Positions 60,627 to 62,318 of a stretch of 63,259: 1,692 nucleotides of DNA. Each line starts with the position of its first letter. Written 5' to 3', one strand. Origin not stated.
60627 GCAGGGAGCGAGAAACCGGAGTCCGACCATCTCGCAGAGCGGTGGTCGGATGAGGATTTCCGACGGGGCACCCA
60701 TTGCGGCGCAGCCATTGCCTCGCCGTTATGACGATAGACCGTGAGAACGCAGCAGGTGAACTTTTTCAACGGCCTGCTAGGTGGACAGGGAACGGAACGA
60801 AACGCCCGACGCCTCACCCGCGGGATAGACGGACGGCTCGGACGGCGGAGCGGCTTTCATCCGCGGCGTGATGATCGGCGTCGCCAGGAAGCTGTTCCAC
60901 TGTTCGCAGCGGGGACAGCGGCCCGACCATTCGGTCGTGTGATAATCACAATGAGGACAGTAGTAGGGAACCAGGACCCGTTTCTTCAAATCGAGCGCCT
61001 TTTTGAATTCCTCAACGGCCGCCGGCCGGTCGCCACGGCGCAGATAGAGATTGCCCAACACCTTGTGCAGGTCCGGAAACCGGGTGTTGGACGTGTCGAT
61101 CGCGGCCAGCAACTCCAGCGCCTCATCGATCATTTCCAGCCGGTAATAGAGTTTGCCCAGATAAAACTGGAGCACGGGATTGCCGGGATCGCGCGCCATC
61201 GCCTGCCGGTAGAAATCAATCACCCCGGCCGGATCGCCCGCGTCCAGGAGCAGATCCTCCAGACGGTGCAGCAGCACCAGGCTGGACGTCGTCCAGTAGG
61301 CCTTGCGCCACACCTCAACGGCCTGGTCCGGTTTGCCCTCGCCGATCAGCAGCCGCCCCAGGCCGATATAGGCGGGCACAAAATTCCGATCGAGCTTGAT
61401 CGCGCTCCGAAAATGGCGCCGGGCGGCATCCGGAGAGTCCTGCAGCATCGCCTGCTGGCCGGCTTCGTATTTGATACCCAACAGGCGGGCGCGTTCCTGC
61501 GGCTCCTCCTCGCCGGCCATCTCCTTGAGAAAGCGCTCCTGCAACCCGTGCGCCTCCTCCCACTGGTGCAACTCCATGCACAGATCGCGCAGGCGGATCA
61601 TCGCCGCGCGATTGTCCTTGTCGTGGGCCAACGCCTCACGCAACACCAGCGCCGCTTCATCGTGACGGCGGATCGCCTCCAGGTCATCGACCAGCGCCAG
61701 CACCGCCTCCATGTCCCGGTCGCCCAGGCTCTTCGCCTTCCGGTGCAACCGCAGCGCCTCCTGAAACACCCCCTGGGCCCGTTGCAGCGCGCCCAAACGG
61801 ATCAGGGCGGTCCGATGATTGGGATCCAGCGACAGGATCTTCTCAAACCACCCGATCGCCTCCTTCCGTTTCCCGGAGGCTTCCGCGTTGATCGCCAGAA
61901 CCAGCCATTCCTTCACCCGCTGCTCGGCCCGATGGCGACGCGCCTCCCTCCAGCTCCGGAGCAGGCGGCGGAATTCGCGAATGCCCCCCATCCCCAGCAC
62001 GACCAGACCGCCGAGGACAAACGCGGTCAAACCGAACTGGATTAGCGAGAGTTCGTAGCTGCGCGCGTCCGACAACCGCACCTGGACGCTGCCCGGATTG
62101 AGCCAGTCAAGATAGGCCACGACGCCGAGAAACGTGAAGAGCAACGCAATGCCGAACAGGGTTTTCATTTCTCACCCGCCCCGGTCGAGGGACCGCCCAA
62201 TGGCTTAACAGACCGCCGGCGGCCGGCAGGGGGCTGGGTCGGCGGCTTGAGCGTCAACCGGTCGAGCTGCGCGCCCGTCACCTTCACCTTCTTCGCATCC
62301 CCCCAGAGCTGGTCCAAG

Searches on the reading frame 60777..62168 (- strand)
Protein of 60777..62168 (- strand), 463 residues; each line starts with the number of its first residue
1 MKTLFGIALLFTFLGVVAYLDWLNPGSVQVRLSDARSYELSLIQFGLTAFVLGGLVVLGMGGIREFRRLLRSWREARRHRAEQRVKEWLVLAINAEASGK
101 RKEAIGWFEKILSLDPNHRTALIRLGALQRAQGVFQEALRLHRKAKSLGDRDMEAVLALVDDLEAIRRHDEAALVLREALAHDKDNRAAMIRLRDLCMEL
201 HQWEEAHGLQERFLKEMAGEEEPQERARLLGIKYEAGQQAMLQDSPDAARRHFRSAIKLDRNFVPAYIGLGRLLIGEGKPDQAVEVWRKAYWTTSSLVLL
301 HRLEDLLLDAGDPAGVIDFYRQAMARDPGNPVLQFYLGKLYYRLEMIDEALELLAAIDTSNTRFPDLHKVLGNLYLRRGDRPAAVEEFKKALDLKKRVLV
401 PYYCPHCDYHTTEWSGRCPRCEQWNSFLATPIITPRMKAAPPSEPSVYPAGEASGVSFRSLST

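Call 45: search_protein_families(library=pfam, proteins=[window:60777-62168:-], max_evalue=0.00001)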
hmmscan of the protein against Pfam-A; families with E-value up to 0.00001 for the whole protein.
window:60777-62168:- (463 aa): 14 families
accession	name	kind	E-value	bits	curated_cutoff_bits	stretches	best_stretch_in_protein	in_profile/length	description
PF14559.12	TPR_19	-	4.6e-30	104.2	25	1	307-373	1-67/68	Tetratricopeptide repeat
PF07719.23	TPR_2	-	4e-28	95.6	27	0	86-118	2-34/34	Tetratricopeptide repeat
PF13428.12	TPR_14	-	9.6e-24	81.9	23.5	0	86-128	2-44/44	Tetratricopeptide repeat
PF00515.34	TPR_1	-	9.4e-21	73.1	27.8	0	366-395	2-31/34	Tetratricopeptide repeat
PF13176.12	TPR_7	-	3.9e-19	67.5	27.9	0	121-152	1-34/36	Tetratricopeptide repeat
PF13424.12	TPR_12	-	5.1e-14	52.7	30.1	0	91-145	9-71/77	Tetratricopeptide repeat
PF13414.12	TPR_11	-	1.3e-13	50.9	26.8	0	372-395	1-24/42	TPR repeat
PF13431.12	TPR_17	-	4.7e-13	48.7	24.4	0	319-352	1-34/34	Tetratricopeptide repeat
PF13181.12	TPR_8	-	1.3e-12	47.2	25.7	0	371-396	7-32/34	Tetratricopeptide repeat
PF13432.12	TPR_16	-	1.3e-11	45.1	32.7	0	90-143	2-55/65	Tetratricopeptide repeat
PF12895.13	ANAPC3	-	1.2e-06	29.1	27.2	0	102-177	6-80/82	Anaphase-promoting complex, cyclosome, subunit 3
PF13374.12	TPR_10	-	3.9e-06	27.1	27.5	0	371-399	8-36/42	Tetratricopeptide repeat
PF07721.20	TPR_4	-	5.7e-06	26.9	27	0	266-288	3-25/26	Tetratricopeptide repeat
PF24575.1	TPR_Slam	-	7.7e-06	26.7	35.2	0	91-127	53-89/104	Surface lipoprotein assembly modifier, N-terminal TPR repeats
